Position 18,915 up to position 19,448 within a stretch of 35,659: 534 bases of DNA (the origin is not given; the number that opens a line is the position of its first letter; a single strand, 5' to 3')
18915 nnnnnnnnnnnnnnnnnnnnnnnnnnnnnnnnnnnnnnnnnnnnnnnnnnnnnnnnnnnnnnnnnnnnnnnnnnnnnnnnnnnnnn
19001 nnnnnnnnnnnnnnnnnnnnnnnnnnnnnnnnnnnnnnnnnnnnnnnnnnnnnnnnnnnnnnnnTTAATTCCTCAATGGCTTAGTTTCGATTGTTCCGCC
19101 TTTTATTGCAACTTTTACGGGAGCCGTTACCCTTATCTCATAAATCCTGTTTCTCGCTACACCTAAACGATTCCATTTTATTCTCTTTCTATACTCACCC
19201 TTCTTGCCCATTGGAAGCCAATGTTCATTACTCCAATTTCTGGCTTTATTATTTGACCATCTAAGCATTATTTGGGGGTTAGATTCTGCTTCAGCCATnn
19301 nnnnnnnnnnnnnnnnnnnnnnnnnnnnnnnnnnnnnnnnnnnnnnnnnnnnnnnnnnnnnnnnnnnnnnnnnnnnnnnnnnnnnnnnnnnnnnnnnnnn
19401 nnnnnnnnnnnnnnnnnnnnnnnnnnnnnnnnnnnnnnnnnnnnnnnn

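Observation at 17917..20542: Split gp10-like tail hub whose C-terminal module is also fused to a LamG lectin-like protein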

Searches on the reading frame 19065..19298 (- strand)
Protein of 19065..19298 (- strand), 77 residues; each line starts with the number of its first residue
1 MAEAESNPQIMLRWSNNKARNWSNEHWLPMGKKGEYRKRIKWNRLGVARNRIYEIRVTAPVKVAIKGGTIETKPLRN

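Call 3: search_protein_families(library=pfam, proteins=[window:19065-19298:-], max_evalue=0.1)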
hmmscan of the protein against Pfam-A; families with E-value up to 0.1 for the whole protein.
window:19065-19298:- (77 aa): 1 family
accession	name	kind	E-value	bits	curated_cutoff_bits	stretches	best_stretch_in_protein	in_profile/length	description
PF15061.11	DUF4538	-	0.086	13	27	0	29-52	28-51/57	Domain of unknown function (DUF4538)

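Call 4: search_protein_families(library=phrogs, proteins=[window:19065-19298:-], max_evalue=0.01)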
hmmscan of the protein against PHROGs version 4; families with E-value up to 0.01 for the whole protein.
window:19065-19298:- (77 aa): 2 families
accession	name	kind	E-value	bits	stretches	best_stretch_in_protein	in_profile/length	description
phrog_578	-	connector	8e-17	61.9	1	5-75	402-472/486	head closure Hc3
phrog_19101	-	unknown function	4.2e-13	49.5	1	9-73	527-591/595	-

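Call 10: find_homologous_proteins(query=window:19065-19298:-, max_evalue=0.001)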
Query window:19065-19298:- (77 aa): 2 proteins with E <= 0.001 among 2 candidates.
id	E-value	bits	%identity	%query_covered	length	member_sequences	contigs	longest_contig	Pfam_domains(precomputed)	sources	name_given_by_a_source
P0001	9.9e-45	167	100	100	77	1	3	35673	PF11134.14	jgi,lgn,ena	-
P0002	1.8e-15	74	50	86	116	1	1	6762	PF11134.14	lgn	-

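Call 12: find_encoding_contigs(protein=P0002, flank=6000)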
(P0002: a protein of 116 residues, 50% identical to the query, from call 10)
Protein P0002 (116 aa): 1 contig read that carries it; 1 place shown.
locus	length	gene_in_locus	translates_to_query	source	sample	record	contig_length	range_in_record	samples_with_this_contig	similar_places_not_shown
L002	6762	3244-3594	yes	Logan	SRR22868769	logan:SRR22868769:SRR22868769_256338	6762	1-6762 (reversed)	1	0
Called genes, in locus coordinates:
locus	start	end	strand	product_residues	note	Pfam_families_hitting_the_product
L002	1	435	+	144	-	?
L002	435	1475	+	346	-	-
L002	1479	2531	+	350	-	-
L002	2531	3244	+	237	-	PF11134:Phage_stabilise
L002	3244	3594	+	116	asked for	PF11134:Phage_stabilise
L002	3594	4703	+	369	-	-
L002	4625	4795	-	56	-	-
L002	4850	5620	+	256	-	-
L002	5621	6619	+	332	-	-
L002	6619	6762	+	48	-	?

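Call 14: find_encoding_contigs(protein=P0001, flank=3000)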
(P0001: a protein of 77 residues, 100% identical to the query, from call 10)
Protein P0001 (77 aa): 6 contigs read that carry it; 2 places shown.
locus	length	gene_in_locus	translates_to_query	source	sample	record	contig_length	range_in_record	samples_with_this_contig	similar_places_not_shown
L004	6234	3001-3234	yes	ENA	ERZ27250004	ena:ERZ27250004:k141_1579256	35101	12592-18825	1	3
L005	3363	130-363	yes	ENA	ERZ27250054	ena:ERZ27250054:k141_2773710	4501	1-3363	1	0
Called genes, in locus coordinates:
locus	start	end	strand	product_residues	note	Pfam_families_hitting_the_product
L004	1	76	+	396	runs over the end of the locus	PF11651:P22_CoatProtein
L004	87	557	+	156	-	-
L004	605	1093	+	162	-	-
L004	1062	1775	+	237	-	-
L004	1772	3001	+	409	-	PF11134:Phage_stabilise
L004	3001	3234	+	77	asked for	PF11134:Phage_stabilise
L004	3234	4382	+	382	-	PF13385:Laminin_G_3, PF11134:Phage_stabilise (weak)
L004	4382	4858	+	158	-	-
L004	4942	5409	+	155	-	PF00583:Acetyltransf_1 (weak)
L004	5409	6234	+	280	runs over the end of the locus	-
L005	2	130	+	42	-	?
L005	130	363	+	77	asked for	PF11134:Phage_stabilise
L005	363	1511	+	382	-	PF13385:Laminin_G_3, PF11134:Phage_stabilise (weak)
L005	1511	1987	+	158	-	-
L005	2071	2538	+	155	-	PF00583:Acetyltransf_1 (weak)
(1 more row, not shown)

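Call 19: search_solved_structures(query=window:19065-19298:-, max_evalue=10, show_alignments=3)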
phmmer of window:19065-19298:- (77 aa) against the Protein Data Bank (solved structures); distinct sequences matched with E-value up to 10: 3.
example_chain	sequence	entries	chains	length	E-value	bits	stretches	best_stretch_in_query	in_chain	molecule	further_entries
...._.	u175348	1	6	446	6.4e-05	26.4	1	6-70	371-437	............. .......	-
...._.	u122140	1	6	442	0.00023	24.6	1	6-64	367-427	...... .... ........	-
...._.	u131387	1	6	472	1.3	12.7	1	19-70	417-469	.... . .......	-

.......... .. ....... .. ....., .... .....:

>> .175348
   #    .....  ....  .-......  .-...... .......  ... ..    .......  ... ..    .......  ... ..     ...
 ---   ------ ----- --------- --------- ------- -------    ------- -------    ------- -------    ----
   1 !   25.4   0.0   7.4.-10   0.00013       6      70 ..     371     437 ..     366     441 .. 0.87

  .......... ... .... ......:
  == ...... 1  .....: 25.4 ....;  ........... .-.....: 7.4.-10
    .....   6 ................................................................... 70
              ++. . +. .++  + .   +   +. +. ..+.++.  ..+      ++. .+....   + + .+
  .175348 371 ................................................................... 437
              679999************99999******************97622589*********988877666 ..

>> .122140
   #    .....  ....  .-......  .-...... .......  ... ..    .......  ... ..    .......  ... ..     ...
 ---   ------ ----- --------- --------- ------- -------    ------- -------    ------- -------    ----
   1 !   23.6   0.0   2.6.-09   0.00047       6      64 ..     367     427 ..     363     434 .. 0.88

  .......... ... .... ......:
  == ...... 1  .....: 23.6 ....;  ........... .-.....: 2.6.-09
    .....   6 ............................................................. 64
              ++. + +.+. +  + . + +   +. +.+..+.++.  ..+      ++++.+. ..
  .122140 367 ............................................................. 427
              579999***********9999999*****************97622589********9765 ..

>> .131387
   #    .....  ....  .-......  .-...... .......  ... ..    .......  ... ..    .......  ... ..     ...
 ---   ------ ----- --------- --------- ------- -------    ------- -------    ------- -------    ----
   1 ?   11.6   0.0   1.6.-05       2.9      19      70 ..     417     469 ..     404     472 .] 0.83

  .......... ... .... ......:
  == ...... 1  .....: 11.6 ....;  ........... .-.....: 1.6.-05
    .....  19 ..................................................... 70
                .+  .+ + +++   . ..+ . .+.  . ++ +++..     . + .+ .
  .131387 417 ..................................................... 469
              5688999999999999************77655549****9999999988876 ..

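Call 27: search_protein_families(library=pfam, proteins=[L002:435-1475:+, L002:1479-2531:+, L002:2531-3244:+, L002:3244-3594:+, L002:3594-4703:+, L002:10-435:+], max_evalue=0.05)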
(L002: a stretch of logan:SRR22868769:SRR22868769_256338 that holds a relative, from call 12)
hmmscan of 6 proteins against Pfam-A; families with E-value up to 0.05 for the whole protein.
L002:435-1475:+ (346 aa): 0 families

L002:1479-2531:+ (350 aa): 1 family
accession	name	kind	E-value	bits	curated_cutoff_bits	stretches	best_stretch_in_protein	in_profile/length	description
PF02018.23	CBM_4_9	-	0.00024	21.9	25.9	0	110-146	96-131/136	Carbohydrate binding domain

L002:2531-3244:+ (237 aa): 0 families

L002:3244-3594:+ (116 aa): 0 families

L002:3594-4703:+ (369 aa): 2 families
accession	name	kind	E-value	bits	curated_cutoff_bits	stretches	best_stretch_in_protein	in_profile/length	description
PF17851.8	GH43_C2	-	0.0018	18.5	22.7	1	249-350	73-176/203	Beta xylosidase C-terminal Concanavalin A-like domain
PF19264.4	DUF5907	-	0.0042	17.7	27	1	54-95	4-41/80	Repeat of unknown function (DUF5907)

L002:10-435:+ (141 aa): 0 families

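Call 28: search_protein_families(library=phrogs, proteins=[L002:435-1475:+, L002:1479-2531:+, L002:2531-3244:+, L002:3244-3594:+, L002:3594-4703:+, L002:10-435:+], max_evalue=0.01)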
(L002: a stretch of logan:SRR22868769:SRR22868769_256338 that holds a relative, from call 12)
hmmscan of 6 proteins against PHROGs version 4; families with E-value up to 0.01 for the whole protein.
L002:435-1475:+ (346 aa): 2 families
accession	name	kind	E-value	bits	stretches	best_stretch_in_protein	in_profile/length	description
phrog_2448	-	unknown function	3.7e-33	116.2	1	1-344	1-333/335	-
phrog_6368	-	unknown function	8.2e-16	59.1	1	91-343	91-325/328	-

L002:1479-2531:+ (350 aa): 3 families
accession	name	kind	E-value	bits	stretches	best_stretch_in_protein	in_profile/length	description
phrog_2448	-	unknown function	5.7e-52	178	1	2-348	1-333/335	-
phrog_6368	-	unknown function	2.4e-11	44.5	1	218-346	201-324/328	-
phrog_10924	-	unknown function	6e-07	29.8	1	239-349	293-408/409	-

L002:2531-3244:+ (237 aa): 2 families
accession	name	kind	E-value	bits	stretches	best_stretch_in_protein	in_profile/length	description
phrog_578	-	connector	7.3e-24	85.1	1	128-236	368-473/486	head closure Hc3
phrog_19101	-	unknown function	2e-10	40.7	1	165-234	523-592/595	-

L002:3244-3594:+ (116 aa): 2 families
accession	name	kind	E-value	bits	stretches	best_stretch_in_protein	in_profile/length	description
phrog_578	-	connector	4.7e-23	82.4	1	7-114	368-472/486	head closure Hc3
phrog_19101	-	unknown function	8e-14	51.9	1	42-114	521-593/595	-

L002:3594-4703:+ (369 aa): 2 families
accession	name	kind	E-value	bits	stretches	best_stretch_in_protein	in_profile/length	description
phrog_19068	-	unknown function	7.8e-17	62.5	1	146-353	37-250/267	-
phrog_30390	-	unknown function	5.6e-06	26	1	77-150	641-714/766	-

L002:10-435:+ (141 aa): 1 family
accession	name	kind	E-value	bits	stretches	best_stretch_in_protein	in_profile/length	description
phrog_578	-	connector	1.3e-19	71.1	1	1-136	246-364/486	head closure Hc3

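Call 30: search_protein_representatives(alignment_id=A1)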
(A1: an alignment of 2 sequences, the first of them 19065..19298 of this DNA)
Query: 2 sequences, 77 profile positions. Proteins with E-value up to 0.001 (for the whole library): 4193; up to 1e-10: 1069; up to 1e-30: 1. The best 150 are listed.
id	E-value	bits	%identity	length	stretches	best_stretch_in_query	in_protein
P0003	6.7e-44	163.7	-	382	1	2-77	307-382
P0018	1.7e-25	104.7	-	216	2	6-63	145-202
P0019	1.9e-24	101.4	-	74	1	6-76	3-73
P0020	1.0e-23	99.0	-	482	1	6-77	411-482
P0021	3.4e-23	97.4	-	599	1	5-76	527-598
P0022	3.5e-23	97.3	-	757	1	5-72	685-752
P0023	3.0e-22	94.3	-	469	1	3-66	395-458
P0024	8.2e-22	92.9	-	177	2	3-76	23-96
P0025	1.4e-21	92.2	-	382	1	2-67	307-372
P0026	1.5e-21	92.1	-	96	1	5-71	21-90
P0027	7.0e-21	89.9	-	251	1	4-71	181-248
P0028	8.8e-21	89.6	-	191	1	4-69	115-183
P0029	9.7e-21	89.5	-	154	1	5-71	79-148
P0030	1.2e-20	89.1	-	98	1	5-71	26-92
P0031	1.7e-20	88.7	-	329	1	5-72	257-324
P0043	5.6e-19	83.8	-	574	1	6-65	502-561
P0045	6.6e-19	83.6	-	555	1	3-71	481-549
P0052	1.1e-18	82.9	-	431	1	4-66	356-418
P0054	1.1e-18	82.8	-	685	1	3-66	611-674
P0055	1.6e-18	82.4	-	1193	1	4-71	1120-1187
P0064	3.2e-18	81.4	-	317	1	4-74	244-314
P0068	3.8e-18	81.2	-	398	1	4-71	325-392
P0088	1.2e-17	79.6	-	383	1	4-70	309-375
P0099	2.7e-17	78.4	-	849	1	1-65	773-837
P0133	1.8e-16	75.8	-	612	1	4-72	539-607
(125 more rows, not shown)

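Call 34: find_encoding_contigs(protein=P0021, flank=6000, max_places=3)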
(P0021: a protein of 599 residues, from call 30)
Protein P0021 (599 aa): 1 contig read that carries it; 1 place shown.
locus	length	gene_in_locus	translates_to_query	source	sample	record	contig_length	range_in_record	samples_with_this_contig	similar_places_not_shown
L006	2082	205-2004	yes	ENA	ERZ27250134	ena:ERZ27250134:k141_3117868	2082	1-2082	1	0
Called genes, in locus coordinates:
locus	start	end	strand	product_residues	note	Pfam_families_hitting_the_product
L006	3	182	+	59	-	?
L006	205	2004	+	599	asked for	PF13385:Laminin_G_3, PF01833:TIG (weak), PF11134:Phage_stabilise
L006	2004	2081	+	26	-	?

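Call 35: find_encoding_contigs(protein=P0019, flank=6000, max_places=3)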
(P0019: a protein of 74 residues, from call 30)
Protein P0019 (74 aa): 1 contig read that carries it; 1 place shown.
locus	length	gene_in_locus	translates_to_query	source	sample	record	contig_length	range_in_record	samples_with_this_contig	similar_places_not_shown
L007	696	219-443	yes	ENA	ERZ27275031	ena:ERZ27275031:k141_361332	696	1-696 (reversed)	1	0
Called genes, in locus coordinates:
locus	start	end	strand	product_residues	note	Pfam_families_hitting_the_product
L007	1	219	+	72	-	?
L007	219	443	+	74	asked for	PF11134:Phage_stabilise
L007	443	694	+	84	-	?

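Call 42: find_related_loci(query=A1, collection=viral_contigs, flank=6000)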
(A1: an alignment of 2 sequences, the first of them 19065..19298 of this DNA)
Query A1 (77 aa) in viral_contigs; peptide patterns used: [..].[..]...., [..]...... (x = any residue, [..] = any of these).
158 stretches matched a pattern; 104 encode a relative of the query (tblastn E <= 1e-3); the best 80 are kept; 80 distinct loci.
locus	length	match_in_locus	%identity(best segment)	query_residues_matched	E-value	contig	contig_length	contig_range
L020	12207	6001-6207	51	6-74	3e-22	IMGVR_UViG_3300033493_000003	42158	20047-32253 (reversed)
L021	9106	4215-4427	54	7-74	3e-22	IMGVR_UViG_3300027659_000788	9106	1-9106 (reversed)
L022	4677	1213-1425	52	7-74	4e-22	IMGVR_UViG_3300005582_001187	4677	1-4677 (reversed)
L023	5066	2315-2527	51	7-74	4e-22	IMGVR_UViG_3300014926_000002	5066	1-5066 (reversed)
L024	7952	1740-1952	51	7-74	4e-22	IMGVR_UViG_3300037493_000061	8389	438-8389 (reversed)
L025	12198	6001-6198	50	6-71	5e-22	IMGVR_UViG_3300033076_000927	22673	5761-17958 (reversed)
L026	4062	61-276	51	6-74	9e-22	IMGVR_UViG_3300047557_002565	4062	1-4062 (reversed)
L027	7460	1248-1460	51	7-74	2e-21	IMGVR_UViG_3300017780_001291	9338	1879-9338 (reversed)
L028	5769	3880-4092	51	7-74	2e-21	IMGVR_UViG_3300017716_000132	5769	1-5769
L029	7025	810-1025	49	6-74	2e-21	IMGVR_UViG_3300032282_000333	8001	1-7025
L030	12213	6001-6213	52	7-74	2e-21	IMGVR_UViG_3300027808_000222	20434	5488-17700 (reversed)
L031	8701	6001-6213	52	7-74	2e-21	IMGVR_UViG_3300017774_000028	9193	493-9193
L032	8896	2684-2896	49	7-74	3e-21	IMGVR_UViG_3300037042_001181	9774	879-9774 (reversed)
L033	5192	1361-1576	49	6-74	3e-21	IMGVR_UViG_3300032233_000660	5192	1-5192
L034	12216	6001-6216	49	6-74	3e-21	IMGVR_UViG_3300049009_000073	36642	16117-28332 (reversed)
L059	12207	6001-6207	55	7-74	2e-20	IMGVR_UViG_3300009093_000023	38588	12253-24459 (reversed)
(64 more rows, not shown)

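Call 44: find_encoding_contigs(protein=P0055, flank=8000, max_places=2)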
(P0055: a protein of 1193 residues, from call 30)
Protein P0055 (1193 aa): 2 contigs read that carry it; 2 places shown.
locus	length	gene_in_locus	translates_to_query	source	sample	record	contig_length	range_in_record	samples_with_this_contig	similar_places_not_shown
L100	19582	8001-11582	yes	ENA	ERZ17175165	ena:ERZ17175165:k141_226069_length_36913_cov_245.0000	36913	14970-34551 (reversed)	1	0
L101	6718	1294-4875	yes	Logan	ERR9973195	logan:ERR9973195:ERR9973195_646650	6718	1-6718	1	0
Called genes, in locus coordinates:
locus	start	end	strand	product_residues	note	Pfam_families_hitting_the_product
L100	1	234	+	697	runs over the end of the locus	PF16510:P22_portal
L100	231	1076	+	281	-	-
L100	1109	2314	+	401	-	PF11651:P22_CoatProtein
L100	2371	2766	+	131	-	-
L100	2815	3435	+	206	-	-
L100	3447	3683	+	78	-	-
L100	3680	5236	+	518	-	-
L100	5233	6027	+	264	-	-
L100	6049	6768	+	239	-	PF24175:SU10_adaptor (weak)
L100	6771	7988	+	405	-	PF11134:Phage_stabilise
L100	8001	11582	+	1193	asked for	PF05345:He_PIG, PF00041:fn3, PF11134:Phage_stabilise (weak)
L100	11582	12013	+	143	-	-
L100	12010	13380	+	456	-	-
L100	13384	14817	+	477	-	-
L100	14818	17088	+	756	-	-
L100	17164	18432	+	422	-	-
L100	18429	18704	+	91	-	-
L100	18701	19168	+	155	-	-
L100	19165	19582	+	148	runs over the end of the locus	PF00959:Phage_lysozyme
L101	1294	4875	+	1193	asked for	PF05345:He_PIG, PF00041:fn3, PF11134:Phage_stabilise (weak)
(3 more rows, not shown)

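Call 45: find_encoding_contigs(protein=P0043, flank=8000, max_places=2)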
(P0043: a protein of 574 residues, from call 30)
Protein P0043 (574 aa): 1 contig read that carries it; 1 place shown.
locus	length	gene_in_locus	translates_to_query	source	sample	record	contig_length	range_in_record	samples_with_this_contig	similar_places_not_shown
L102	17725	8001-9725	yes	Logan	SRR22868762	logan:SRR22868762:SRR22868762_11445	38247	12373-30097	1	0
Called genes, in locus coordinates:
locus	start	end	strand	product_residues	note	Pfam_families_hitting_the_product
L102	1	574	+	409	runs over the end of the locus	PF11651:P22_CoatProtein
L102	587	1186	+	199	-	-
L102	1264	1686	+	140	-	-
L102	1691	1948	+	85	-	-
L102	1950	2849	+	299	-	-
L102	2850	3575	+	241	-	PF24175:SU10_adaptor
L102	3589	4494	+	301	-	-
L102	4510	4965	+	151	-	-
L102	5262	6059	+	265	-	-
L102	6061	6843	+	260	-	PF11134:Phage_stabilise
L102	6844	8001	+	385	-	PF11134:Phage_stabilise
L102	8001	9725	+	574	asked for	PF11134:Phage_stabilise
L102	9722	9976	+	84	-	-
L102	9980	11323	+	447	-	-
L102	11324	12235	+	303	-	-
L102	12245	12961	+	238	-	-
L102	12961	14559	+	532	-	-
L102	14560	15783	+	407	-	-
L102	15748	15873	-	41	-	-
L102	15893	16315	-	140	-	-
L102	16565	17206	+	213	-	-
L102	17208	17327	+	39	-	-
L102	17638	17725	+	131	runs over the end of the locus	-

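Call 46: find_encoding_contigs(protein=P0018, flank=8000, max_places=2)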
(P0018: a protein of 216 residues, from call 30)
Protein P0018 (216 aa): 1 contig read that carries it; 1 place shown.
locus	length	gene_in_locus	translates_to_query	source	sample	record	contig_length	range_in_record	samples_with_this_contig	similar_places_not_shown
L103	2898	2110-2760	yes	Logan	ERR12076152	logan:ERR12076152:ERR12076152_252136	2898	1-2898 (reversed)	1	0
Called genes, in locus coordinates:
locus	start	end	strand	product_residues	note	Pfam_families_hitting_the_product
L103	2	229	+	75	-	?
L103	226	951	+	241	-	-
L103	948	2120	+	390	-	PF11134:Phage_stabilise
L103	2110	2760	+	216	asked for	PF11134:Phage_stabilise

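Call 67: search_protein_families(library=pfam, proteins=[P0055, P0043, P0054, P0099, P0068, P0088, P0045, P0052, P0133, P0064], max_evalue=0.001)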
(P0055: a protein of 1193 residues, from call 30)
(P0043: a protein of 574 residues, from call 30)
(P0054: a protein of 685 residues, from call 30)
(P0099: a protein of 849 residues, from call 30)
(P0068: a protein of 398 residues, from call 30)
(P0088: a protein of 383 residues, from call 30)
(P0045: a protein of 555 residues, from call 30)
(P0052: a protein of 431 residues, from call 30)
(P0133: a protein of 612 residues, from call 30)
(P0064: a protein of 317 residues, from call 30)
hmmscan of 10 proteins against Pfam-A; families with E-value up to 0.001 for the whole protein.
P0055 (1193 aa): 2 families
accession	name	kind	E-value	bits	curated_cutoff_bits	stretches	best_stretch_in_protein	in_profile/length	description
PF00041.27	fn3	-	1.5e-12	48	25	1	1023-1106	3-82/84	Fibronectin type III domain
PF05345.18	He_PIG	-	3.3e-12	47.1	24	1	932-1012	2-93/96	Putative Ig domain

P0043 (574 aa): 0 families

P0054 (685 aa): 0 families

P0099 (849 aa): 0 families

P0068 (398 aa): 3 families
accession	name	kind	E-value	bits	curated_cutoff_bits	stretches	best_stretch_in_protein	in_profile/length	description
PF18911.6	PKD_4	-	6.2e-14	52.3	27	1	6-61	19-74/85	PKD domain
PF00801.26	PKD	-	3.3e-10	40.2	23.5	1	18-61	26-71/80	PKD domain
PF13385.13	Laminin_G_3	-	5.7e-08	33.5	27.6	1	137-298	9-149/151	Concanavalin A-like lectin/glucanases superfamily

P0088 (383 aa): 3 families
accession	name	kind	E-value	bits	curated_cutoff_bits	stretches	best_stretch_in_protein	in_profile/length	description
PF18911.6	PKD_4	-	2.6e-19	69.5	27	1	7-70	20-83/85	PKD domain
PF13385.13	Laminin_G_3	-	1.1e-10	42.4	27.6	1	131-282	9-151/151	Concanavalin A-like lectin/glucanases superfamily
PF00801.26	PKD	-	6.2e-10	39.4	23.5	1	10-64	16-74/80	PKD domain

P0045 (555 aa): 0 families

P0052 (431 aa): 0 families

P0133 (612 aa): 2 families
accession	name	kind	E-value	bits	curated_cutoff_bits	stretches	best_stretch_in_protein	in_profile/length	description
PF22352.2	K319L-like_PKD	-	2.3e-14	53.6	27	1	415-499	1-84/84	K319L-like, PKD domain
PF18911.6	PKD_4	-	7.9e-05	23.1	27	1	408-492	1-76/85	PKD domain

P0064 (317 aa): 2 families
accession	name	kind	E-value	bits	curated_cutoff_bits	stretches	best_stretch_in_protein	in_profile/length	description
PF18911.6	PKD_4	-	6.9e-14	52.1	27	1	167-221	23-77/85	PKD domain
PF00801.26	PKD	-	1.3e-08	35.1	23.5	1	162-220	11-73/80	PKD domain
